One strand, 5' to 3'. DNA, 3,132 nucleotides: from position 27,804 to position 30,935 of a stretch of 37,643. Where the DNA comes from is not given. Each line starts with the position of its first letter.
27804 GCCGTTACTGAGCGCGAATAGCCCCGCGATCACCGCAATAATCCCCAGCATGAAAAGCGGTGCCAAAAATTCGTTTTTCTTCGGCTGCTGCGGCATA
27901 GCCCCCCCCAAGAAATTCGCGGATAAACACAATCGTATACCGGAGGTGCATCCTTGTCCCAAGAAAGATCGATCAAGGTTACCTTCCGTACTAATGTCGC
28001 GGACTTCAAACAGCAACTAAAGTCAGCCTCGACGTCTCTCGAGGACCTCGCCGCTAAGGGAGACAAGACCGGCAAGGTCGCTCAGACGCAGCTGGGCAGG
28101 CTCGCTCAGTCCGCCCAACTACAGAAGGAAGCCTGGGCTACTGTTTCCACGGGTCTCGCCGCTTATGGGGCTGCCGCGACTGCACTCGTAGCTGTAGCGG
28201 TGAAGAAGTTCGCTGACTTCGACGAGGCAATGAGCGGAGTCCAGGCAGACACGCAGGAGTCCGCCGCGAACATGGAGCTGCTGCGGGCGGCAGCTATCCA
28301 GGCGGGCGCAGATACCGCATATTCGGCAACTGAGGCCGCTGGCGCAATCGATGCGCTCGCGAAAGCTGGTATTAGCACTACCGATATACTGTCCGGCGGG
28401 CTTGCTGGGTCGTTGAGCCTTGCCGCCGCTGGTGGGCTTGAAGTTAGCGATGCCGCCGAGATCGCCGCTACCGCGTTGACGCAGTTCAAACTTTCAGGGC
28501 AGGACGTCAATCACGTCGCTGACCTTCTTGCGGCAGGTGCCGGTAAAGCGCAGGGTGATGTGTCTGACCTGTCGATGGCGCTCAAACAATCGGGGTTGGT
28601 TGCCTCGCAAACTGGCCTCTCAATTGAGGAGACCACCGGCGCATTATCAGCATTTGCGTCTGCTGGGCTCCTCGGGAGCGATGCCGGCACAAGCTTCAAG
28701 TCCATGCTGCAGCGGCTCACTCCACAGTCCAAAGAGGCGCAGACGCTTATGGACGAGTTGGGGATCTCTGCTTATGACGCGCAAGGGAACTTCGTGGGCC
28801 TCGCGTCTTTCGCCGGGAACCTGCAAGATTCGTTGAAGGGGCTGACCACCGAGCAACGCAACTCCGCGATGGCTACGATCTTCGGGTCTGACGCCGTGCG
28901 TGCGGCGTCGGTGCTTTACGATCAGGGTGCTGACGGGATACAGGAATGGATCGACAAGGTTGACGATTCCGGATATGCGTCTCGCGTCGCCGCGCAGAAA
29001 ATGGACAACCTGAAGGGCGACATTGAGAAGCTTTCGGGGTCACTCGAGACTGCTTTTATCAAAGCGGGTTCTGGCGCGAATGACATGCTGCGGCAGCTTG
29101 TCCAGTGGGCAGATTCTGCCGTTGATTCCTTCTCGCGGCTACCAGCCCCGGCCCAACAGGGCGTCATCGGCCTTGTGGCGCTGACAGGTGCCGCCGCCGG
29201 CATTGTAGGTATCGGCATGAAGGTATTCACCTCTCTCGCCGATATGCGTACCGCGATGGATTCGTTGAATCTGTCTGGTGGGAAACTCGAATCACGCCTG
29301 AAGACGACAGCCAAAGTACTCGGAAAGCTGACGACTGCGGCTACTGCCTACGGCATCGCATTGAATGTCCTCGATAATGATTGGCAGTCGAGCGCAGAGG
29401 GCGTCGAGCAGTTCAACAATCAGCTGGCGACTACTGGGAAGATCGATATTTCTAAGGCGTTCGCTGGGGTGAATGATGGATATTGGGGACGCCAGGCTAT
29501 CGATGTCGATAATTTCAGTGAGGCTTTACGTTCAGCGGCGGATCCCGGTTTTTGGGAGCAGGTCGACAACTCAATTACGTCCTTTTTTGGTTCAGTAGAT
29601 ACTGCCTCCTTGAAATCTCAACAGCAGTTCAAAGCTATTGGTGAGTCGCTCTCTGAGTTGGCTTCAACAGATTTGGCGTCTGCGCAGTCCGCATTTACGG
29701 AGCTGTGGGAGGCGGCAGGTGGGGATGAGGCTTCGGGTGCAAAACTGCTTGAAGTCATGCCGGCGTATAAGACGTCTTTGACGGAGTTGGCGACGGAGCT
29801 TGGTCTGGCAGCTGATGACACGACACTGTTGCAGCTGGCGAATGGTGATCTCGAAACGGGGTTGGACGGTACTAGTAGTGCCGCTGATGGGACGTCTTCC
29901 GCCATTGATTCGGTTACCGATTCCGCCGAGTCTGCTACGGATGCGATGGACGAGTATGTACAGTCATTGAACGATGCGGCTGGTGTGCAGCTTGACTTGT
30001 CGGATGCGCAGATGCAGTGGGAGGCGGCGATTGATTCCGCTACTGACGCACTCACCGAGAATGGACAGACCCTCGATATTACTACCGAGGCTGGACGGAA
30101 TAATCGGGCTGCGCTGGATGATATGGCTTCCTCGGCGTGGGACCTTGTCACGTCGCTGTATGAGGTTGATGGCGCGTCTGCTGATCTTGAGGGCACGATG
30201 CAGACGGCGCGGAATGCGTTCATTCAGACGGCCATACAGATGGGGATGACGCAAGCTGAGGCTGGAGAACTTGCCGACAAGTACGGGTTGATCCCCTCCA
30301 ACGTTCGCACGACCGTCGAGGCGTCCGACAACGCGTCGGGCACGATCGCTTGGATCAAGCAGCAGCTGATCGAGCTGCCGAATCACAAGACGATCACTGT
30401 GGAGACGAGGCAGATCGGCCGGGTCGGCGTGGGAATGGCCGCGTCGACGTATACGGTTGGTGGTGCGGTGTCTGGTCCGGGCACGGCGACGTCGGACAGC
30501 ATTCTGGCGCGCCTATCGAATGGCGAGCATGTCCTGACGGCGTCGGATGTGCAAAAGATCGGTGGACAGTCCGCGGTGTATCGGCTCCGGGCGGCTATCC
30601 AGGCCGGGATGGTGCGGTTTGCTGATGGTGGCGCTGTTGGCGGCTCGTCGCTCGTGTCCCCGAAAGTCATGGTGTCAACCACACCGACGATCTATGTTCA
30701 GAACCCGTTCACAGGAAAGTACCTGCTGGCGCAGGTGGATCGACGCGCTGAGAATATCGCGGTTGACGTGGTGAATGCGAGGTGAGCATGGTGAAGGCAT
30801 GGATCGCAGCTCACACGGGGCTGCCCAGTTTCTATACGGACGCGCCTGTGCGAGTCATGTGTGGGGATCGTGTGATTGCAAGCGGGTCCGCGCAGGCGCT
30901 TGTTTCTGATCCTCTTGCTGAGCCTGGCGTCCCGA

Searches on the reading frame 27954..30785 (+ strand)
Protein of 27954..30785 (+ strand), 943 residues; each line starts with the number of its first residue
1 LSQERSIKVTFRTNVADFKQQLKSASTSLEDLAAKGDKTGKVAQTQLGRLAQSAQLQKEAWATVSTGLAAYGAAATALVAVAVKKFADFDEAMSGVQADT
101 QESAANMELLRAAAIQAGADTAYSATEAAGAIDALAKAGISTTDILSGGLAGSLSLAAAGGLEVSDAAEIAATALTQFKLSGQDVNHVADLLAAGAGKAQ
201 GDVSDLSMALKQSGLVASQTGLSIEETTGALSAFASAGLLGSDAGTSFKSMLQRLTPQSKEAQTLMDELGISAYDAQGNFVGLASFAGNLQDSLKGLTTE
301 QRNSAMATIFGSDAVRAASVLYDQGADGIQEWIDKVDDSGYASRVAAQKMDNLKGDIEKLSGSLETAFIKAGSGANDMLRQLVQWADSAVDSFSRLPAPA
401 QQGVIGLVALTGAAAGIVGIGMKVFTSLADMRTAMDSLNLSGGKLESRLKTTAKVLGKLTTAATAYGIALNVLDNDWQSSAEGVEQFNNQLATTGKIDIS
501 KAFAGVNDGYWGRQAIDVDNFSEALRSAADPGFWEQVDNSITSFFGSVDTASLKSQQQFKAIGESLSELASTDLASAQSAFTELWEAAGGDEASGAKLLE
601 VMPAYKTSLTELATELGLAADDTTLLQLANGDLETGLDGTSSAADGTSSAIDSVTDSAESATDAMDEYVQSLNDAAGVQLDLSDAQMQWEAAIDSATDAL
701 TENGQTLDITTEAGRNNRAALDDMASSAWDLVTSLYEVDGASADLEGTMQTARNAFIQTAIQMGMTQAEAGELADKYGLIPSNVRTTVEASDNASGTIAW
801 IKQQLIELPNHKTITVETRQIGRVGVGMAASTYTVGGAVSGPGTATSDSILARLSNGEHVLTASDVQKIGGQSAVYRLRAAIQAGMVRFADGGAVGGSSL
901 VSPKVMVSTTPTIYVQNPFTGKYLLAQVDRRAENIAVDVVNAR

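Call 105: search_protein_families(library=pfam, proteins=[window:27954-30785:+], max_evalue=0.001)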
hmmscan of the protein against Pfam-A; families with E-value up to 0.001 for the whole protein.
window:27954-30785:+ (943 aa): 1 family
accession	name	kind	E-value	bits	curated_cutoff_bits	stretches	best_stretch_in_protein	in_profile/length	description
PF10145.14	PhageMin_Tail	-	4.8e-49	167.4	33.2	1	112-311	2-201/201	Phage-related minor tail protein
